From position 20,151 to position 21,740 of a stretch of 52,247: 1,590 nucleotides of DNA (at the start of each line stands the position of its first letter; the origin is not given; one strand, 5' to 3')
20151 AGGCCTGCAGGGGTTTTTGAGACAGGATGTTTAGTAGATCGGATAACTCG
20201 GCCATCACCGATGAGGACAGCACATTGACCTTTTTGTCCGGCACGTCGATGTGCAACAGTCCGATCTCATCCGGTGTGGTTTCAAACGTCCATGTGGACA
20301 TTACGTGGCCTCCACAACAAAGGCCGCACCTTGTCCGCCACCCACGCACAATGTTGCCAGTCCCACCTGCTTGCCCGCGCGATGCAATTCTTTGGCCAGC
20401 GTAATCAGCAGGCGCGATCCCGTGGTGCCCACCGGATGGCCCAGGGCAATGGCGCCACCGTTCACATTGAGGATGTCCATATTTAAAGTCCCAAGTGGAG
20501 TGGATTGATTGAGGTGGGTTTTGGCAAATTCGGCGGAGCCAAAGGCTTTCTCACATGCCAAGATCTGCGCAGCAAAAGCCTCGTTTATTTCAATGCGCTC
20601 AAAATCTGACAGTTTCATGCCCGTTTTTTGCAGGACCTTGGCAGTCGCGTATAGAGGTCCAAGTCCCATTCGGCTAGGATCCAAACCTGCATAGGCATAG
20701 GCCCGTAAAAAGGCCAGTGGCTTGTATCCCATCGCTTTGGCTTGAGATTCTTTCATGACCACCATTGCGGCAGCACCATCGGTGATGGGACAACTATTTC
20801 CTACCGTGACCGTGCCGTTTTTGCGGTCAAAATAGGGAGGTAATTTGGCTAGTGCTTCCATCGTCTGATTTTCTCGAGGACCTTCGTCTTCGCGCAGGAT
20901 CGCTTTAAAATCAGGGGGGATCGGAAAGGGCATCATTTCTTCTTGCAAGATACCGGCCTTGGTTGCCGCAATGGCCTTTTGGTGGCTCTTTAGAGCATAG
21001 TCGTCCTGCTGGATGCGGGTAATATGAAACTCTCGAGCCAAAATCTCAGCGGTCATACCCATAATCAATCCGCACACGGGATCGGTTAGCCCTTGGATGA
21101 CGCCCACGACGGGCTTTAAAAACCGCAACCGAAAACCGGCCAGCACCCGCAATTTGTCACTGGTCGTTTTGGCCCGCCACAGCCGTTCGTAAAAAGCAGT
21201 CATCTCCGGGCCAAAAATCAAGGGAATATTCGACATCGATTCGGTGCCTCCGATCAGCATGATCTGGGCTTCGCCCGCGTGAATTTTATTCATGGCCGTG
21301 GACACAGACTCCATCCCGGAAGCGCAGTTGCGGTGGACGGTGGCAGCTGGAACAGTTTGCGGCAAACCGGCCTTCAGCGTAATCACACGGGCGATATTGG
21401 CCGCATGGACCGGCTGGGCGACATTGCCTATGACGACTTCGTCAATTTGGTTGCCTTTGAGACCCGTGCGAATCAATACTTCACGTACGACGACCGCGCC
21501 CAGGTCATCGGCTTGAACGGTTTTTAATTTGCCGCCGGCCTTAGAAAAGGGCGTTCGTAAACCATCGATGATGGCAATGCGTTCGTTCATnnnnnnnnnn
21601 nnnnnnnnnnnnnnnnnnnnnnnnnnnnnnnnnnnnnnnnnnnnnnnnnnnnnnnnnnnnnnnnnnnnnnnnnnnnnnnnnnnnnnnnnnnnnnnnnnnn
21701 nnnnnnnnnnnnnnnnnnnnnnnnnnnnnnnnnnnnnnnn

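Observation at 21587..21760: Three 51-bp repeat units form the FadD C-terminal tail and supply the fadA ribosome-binding site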

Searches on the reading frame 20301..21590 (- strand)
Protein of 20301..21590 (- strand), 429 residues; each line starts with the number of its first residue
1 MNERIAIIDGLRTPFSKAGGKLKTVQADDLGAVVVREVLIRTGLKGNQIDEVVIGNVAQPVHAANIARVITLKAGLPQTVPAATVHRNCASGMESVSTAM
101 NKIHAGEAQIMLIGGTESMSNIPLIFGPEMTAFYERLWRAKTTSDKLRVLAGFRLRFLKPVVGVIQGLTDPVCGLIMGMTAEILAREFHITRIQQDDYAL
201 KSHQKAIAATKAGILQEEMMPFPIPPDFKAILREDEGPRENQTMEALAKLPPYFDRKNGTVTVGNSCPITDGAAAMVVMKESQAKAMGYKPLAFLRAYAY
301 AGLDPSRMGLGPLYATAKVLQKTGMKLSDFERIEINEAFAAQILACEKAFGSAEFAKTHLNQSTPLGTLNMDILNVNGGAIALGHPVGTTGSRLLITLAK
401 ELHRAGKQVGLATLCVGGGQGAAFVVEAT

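Call 30: search_protein_families(library=pfam, proteins=[window:20301-21590:-])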
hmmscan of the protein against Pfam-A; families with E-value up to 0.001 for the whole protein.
window:20301-21590:- (429 aa): 3 families
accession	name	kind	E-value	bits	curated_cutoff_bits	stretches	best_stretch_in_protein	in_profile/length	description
PF00108.29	Thiolase_N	-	9.5e-75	251.8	26.4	1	5-282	1-260/260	Thiolase, N-terminal domain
PF02803.24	Thiolase_C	-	7.7e-44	148.7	27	1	289-427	1-122/123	Thiolase, C-terminal domain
PF00109.32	ketoacyl-synt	-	3.2e-05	24.1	20.8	1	80-120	165-205/252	Beta-ketoacyl synthase, N-terminal domain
